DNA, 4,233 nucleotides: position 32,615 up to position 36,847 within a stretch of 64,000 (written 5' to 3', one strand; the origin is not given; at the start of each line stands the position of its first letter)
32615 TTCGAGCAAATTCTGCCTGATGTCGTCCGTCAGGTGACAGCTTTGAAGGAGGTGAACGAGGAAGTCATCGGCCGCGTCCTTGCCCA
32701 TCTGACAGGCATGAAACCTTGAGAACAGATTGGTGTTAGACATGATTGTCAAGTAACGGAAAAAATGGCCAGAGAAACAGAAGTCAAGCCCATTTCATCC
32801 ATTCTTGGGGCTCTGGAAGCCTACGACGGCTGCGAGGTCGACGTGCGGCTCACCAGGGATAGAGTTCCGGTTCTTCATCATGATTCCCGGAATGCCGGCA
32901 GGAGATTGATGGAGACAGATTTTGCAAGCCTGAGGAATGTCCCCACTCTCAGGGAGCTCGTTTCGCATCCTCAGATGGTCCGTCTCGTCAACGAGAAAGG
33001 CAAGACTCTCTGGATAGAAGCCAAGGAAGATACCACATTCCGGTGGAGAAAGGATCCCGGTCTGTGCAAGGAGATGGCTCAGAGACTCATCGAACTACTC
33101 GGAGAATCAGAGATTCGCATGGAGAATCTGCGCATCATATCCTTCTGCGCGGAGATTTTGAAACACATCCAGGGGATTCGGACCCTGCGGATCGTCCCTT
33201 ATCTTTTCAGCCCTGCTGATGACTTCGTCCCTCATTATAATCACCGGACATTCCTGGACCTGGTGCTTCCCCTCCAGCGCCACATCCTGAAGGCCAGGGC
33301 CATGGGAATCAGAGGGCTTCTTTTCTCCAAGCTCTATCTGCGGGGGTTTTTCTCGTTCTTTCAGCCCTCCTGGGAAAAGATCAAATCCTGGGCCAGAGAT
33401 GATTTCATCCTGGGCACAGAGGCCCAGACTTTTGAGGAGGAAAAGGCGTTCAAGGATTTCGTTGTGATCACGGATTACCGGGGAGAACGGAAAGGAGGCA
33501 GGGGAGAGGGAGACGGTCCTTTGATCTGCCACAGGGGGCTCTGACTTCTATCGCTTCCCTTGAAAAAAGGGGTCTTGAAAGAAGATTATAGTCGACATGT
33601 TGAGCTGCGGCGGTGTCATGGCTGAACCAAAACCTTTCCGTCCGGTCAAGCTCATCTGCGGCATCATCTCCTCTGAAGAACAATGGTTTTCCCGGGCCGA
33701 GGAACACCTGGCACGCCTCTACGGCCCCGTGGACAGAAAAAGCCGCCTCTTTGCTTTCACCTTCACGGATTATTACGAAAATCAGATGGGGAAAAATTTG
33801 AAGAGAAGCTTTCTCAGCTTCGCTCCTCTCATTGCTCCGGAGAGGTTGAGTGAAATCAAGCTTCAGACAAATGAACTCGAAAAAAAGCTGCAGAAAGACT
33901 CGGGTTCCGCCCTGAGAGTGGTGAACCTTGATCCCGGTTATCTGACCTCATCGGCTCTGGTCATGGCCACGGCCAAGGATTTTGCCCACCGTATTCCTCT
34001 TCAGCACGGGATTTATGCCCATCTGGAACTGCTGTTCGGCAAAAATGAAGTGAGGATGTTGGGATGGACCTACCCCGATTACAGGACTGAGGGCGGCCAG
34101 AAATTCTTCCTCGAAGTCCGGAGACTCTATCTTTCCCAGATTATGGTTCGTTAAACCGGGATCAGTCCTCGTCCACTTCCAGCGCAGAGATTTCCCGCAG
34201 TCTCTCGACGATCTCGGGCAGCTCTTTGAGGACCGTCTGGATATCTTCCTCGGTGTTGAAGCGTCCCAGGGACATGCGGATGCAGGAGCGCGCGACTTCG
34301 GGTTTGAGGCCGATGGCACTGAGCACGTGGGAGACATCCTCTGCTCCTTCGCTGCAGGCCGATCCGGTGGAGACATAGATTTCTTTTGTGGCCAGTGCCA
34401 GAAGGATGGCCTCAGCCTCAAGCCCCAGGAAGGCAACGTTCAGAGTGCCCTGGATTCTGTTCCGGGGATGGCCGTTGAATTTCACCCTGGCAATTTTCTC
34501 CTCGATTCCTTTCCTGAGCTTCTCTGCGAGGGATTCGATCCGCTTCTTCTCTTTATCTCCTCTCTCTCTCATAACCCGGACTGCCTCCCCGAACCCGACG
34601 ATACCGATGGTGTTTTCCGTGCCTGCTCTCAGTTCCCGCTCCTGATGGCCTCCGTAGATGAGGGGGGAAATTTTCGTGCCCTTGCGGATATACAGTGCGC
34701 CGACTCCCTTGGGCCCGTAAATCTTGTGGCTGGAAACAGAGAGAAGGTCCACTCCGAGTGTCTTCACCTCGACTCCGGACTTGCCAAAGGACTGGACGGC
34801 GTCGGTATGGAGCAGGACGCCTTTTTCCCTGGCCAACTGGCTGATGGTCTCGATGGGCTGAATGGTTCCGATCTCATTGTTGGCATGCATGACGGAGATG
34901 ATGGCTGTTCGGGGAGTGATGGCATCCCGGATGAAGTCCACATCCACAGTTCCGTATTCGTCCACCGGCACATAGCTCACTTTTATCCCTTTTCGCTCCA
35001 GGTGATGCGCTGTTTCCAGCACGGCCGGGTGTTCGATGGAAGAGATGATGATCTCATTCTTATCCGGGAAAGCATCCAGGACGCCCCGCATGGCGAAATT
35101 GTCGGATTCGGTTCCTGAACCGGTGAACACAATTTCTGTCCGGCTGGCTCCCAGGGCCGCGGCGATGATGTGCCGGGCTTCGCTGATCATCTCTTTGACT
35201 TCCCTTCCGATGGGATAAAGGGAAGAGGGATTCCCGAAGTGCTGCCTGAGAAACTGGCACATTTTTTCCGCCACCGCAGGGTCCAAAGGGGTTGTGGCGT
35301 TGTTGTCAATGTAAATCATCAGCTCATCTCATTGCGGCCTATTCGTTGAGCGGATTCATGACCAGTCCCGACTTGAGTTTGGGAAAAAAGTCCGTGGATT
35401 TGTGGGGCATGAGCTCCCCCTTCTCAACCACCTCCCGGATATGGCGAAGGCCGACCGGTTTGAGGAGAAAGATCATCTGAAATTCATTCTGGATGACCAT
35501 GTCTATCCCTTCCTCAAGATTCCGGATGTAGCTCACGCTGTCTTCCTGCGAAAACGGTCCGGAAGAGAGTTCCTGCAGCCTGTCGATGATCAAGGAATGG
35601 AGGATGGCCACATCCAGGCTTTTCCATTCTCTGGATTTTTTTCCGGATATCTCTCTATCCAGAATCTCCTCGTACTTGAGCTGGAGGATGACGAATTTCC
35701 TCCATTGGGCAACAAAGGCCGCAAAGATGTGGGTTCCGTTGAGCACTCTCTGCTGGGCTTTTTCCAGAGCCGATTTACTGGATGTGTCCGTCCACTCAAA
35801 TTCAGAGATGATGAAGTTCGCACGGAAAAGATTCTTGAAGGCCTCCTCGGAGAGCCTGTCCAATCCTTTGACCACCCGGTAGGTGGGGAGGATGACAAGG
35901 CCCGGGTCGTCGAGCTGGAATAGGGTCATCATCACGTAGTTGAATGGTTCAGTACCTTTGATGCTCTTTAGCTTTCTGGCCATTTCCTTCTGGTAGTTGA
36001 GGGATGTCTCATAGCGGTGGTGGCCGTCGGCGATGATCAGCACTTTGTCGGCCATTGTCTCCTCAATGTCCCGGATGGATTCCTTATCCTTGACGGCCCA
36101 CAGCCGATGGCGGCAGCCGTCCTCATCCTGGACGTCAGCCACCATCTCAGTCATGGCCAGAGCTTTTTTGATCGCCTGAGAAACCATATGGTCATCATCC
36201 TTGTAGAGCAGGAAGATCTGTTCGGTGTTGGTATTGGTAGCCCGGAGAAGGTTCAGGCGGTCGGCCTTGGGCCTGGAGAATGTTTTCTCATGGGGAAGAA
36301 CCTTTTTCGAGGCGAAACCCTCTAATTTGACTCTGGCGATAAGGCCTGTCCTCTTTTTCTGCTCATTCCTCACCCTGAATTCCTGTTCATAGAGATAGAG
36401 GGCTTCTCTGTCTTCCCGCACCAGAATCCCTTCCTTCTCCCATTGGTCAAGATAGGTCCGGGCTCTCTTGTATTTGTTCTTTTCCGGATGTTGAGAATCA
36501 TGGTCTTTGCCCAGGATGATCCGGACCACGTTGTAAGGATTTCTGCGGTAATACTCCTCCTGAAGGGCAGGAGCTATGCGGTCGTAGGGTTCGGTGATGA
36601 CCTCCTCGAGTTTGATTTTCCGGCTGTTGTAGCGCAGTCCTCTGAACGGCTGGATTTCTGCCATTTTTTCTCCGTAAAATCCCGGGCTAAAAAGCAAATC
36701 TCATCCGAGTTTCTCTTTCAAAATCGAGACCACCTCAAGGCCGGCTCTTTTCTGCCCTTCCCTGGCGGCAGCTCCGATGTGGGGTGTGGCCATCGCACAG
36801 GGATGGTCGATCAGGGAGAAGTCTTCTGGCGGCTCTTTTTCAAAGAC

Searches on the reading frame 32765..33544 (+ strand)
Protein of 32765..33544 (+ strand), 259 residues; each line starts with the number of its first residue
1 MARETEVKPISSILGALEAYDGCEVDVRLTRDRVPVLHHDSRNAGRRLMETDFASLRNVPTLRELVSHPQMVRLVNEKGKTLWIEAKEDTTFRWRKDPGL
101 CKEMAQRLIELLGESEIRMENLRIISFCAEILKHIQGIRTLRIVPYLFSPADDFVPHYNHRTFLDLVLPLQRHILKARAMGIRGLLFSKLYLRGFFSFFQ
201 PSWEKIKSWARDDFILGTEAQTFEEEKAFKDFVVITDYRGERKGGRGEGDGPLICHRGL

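Call 26: search_protein_families(library=pfam, proteins=[window:32765-33544:+], max_evalue=0.00001)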
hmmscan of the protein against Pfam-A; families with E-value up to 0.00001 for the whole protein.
window:32765-33544:+ (259 aa): 1 family
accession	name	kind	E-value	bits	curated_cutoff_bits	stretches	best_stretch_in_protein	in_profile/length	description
PF03009.23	GDPD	-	3.8e-07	30.9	23.6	1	20-57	24-66/244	Glycerophosphoryl diester phosphodiesterase family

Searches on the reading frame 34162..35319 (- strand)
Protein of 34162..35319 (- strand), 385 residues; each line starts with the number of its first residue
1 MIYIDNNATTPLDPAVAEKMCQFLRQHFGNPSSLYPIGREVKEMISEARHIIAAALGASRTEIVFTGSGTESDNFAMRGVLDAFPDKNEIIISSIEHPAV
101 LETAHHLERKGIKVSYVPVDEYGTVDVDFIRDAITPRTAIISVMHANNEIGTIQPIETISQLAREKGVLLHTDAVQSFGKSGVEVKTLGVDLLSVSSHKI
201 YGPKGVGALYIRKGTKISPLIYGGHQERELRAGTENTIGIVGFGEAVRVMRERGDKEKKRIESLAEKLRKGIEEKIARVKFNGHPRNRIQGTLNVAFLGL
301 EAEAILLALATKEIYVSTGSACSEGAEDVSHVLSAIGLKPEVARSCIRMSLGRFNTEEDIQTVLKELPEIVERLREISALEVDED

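Call 26: search_protein_families(library=pfam, proteins=[window:34162-35319:-], max_evalue=0.00001)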
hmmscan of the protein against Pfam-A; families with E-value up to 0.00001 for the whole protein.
window:34162-35319:- (385 aa): 3 families
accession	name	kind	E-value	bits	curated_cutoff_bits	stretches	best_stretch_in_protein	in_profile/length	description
PF00266.25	Aminotran_5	-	2.8e-87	293.5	21.5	1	2-362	1-370/371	Aminotransferase class-V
PF01041.23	DegT_DnrJ_EryC1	-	3.2e-10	40.2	19.8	1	63-180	42-152/360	DegT/DnrJ/EryC1/StrS aminotransferase family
PF01212.27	Beta_elim_lyase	-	4.6e-10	39.7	27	1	62-178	49-173/288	Beta-eliminating lyase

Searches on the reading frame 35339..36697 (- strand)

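Call 26: search_protein_families(library=pfam, proteins=[window:35339-36697:-], max_evalue=0.00001)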
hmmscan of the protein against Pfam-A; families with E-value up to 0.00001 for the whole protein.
window:35339-36697:- (452 aa): 1 family
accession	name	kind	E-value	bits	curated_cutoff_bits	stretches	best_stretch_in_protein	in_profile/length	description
PF06245.16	DUF1015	-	3.8e-95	319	25.8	1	15-329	1-297/325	Protein of unknown function (DUF1015)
